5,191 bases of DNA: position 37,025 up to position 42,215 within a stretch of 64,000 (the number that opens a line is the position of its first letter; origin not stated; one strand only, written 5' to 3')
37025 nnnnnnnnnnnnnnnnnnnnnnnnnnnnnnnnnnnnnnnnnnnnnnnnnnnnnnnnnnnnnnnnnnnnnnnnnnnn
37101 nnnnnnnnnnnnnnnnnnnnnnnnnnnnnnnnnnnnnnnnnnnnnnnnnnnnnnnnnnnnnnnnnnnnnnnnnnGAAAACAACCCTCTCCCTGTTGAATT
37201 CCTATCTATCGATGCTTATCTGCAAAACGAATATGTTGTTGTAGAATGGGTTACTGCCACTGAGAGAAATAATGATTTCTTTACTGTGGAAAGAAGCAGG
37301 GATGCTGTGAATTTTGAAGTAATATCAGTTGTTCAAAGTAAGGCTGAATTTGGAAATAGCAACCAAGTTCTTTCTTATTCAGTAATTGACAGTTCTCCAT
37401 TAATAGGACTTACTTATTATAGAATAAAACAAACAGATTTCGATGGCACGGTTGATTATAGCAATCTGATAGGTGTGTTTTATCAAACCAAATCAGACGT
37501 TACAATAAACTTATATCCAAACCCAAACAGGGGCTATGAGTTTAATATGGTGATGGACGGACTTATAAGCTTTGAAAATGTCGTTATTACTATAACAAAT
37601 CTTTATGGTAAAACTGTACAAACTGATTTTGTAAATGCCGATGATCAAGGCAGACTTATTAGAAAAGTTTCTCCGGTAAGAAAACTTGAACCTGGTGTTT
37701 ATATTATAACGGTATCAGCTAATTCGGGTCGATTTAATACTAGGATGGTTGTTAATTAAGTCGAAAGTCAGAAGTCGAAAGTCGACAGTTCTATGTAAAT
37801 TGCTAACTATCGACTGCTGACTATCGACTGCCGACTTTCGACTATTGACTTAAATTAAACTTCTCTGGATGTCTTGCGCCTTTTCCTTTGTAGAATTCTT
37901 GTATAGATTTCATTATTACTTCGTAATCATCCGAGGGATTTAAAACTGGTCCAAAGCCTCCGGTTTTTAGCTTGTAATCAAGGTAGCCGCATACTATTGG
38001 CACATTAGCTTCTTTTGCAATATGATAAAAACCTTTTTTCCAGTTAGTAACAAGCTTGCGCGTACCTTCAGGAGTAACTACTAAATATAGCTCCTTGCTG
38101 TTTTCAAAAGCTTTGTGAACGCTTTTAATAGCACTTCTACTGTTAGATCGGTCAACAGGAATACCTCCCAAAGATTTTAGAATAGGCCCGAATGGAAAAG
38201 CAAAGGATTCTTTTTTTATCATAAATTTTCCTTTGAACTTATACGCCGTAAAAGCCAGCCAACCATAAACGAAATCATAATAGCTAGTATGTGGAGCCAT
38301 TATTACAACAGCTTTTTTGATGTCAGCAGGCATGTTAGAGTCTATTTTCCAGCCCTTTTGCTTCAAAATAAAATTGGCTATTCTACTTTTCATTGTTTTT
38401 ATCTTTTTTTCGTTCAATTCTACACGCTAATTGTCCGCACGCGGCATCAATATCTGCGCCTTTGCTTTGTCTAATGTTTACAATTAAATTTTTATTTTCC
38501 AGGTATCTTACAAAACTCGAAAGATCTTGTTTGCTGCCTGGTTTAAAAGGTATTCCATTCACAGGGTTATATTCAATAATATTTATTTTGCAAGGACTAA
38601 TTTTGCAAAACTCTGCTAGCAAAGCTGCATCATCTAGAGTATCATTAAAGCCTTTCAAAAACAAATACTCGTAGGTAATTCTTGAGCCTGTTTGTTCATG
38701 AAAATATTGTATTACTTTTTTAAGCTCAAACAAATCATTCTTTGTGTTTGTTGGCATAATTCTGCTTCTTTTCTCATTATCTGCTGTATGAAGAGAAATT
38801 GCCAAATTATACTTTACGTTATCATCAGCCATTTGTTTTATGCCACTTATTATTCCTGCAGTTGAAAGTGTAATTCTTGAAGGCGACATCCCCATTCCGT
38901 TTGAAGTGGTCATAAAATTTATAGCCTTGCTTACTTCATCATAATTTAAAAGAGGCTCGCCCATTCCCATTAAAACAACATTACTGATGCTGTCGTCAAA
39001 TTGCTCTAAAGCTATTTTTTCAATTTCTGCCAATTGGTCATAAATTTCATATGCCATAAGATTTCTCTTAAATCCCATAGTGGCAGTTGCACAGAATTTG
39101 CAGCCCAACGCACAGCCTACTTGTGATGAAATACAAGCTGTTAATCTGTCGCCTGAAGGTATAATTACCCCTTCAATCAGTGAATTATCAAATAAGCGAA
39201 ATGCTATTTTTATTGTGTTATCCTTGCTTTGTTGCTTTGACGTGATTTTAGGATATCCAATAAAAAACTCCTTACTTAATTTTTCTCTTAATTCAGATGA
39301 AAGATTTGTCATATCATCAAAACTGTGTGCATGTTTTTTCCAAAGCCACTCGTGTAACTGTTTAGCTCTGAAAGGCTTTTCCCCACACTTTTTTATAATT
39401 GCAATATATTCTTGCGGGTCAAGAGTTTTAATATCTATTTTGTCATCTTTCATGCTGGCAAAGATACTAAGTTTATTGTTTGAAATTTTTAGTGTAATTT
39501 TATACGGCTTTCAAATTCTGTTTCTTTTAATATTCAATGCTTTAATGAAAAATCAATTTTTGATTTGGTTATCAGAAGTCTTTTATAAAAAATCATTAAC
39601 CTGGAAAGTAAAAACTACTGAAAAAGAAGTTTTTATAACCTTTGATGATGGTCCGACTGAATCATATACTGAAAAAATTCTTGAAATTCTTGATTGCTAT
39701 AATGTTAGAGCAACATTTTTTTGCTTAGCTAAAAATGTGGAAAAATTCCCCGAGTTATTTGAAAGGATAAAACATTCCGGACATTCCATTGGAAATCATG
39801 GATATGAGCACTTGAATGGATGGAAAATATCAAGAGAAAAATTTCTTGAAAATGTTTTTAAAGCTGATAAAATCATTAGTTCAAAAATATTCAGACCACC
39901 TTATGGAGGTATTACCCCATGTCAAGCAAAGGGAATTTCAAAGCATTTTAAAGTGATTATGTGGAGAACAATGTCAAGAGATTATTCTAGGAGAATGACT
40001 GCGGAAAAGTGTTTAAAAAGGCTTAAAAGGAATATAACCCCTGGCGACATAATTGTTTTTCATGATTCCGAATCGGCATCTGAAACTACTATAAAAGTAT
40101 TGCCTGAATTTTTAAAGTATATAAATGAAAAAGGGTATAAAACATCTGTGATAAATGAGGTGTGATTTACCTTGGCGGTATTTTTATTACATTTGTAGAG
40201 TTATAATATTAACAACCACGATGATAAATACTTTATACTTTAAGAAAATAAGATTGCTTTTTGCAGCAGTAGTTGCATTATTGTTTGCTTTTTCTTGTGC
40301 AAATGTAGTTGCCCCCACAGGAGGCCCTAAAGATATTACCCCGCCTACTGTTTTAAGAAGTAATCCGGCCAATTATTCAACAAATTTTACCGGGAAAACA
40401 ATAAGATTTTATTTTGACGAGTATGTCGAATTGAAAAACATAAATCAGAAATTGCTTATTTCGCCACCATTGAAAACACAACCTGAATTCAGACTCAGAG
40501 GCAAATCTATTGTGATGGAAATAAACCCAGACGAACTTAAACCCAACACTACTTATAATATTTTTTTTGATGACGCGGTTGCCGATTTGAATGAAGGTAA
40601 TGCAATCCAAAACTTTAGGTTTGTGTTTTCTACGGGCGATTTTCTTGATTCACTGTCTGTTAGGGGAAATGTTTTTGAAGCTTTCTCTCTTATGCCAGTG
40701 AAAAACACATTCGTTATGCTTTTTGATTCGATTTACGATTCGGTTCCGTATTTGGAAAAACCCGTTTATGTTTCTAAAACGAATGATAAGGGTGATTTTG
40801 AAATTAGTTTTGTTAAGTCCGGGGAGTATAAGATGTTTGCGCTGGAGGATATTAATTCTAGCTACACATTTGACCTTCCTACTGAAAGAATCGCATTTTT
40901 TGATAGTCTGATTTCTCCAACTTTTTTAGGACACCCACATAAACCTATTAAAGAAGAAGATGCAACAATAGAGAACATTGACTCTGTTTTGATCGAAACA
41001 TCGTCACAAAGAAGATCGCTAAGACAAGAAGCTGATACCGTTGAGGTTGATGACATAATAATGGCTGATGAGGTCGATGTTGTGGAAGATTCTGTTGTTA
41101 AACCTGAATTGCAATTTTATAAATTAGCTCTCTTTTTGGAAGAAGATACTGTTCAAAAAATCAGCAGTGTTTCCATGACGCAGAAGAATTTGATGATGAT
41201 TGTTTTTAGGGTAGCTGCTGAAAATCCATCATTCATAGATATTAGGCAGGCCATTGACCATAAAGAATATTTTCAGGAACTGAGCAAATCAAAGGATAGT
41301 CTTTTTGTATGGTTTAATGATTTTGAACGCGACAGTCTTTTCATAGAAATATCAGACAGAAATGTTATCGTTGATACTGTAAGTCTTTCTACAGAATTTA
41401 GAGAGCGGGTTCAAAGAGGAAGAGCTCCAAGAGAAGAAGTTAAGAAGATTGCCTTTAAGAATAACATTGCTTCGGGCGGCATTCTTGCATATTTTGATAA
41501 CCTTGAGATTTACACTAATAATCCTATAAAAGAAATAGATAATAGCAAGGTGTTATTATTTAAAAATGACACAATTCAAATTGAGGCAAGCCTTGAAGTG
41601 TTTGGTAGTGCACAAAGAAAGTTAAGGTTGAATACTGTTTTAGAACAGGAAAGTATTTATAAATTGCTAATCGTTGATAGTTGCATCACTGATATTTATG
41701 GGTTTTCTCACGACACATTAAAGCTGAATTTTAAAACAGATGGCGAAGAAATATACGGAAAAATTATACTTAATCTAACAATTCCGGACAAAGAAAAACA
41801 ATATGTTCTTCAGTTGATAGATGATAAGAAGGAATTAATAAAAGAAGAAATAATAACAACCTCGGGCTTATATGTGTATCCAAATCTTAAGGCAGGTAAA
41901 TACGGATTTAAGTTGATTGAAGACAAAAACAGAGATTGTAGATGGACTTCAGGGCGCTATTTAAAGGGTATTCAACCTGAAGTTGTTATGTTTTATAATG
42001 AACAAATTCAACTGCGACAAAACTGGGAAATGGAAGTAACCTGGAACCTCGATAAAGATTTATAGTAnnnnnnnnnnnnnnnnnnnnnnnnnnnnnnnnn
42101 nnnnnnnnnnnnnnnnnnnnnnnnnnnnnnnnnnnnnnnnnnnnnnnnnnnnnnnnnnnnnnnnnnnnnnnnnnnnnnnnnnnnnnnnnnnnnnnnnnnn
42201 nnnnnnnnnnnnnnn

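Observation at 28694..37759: Giant LamG / beta-helix-like T9SS cargo protein placed directly behind an orphan wza-wzc pair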

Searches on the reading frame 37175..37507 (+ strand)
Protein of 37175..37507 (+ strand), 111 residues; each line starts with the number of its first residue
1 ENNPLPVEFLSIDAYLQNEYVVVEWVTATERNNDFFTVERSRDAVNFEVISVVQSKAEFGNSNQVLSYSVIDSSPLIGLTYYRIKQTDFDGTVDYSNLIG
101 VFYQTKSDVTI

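Call 98: search_solved_structures(query=A10, max_evalue=10, show_alignments=1)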
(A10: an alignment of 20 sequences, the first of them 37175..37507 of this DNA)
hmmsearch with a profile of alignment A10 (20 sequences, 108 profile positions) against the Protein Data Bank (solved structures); distinct sequences matched with E-value up to 10: 5.
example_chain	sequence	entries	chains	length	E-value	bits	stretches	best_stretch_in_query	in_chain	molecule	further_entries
5z06_A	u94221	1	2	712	0.35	14.1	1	14-54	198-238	BDI_3064 protein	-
8t8v_A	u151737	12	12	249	0.89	12.8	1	16-46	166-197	Kinase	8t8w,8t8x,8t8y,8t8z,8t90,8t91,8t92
9kvu_A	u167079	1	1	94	0.95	12.7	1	60-100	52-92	bacterial immunoglobulin domain B1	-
8idn_H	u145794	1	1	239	1.1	12.5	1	55-95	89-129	E77 Fab heavy chain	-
3cuq_C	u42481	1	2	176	1.4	12.1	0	19-48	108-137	Vacuolar protein-sorting-associated protein 25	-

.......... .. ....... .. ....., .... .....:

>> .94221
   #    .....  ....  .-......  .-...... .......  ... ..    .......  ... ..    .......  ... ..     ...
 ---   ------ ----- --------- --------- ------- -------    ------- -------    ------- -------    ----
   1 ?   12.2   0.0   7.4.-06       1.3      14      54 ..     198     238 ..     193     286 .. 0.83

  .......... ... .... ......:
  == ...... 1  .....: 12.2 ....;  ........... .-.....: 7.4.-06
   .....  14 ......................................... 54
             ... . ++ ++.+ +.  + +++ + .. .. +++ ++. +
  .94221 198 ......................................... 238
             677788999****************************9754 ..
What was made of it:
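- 37190..37507 (+): FN3-like pre-CTD beta-sandwich (aa 2833-2938; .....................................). No significant PDB or Pfam sequence hit (call 98).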

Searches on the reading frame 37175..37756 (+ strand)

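Call 99: search_protein_families(library=ncbifam, proteins=[window:37175-37756:+], max_evalue=0.1)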
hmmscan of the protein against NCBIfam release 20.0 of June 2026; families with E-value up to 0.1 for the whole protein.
window:37175-37756:+ (194 aa): 2 families
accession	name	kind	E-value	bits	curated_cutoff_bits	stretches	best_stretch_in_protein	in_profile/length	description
TIGR04183.1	Por_Secre_tail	domain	1e-08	35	23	1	113-194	1-72/72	T9SS type A sorting domain-containing protein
NF038113.1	T9SSA_dep_M36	equivalog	0.00033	18.9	885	1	104-194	787-869/869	T9SS-dependent M36 family metallopeptidase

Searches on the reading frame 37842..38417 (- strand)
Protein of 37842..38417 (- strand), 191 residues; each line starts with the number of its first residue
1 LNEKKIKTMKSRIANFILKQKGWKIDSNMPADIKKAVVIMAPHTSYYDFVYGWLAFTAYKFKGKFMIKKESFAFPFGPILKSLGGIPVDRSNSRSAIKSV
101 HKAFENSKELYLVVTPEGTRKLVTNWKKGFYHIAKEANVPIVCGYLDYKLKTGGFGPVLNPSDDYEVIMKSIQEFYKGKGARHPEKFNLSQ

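Call 7: search_protein_families(library=pfam, proteins=[window:37842-38417:-], max_evalue=0.001)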
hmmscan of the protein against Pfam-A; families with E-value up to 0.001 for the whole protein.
window:37842-38417:- (191 aa): 1 family
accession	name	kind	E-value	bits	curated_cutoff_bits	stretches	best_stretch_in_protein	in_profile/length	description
PF01553.26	Acyltransferase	-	3.8e-16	59.5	23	1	29-142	10-127/132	Acyltransferase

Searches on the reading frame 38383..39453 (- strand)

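Call 7: search_protein_families(library=pfam, proteins=[window:38383-39453:-], max_evalue=0.001)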
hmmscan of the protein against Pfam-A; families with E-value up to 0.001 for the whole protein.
window:38383-39453:- (356 aa): 2 families
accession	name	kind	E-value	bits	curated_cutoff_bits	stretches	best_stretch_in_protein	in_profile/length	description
PF21016.3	RlmN_N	-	5.7e-17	61.7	24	1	7-65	2-60/60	Ribosomal RNA large subunit methyltransferase N-terminal domain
PF04055.27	Radical_SAM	-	3.7e-14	53.7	29.5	1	109-272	2-157/166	Radical SAM superfamily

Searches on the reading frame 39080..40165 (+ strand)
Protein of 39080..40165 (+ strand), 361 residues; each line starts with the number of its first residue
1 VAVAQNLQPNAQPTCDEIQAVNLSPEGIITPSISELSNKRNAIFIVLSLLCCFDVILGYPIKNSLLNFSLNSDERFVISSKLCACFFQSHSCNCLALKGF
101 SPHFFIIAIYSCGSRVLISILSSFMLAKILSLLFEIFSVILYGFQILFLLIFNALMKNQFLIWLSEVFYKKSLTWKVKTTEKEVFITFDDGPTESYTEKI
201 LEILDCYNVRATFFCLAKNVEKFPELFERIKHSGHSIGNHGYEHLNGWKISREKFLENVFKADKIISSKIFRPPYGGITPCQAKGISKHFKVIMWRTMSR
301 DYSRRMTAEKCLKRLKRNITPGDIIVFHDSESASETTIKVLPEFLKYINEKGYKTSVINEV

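Call 8: search_protein_families(library=pfam, proteins=[window:39080-40165:+], max_evalue=0.001)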
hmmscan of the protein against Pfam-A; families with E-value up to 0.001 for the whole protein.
window:39080-40165:+ (361 aa): 2 families
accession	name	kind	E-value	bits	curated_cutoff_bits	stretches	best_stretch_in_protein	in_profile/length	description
PF01522.26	Polysacc_deac_1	-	6.5e-27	94.4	23.1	1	177-279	2-109/124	Polysaccharide deacetylase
PF10096.14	DUF2334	-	8.5e-05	22.7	26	0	221-350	53-169/203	Uncharacterized protein conserved in bacteria (DUF2334)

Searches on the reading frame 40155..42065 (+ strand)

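Call 8: search_protein_families(library=pfam, proteins=[window:40155-42065:+], max_evalue=0.001)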
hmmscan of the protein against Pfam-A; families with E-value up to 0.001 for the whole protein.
window:40155-42065:+ (636 aa): 1 family
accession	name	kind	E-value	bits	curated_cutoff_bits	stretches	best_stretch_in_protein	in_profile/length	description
PF13205.12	Big_5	-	1.3e-19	71.2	23.6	1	60-160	1-105/105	Bacterial Ig-like domain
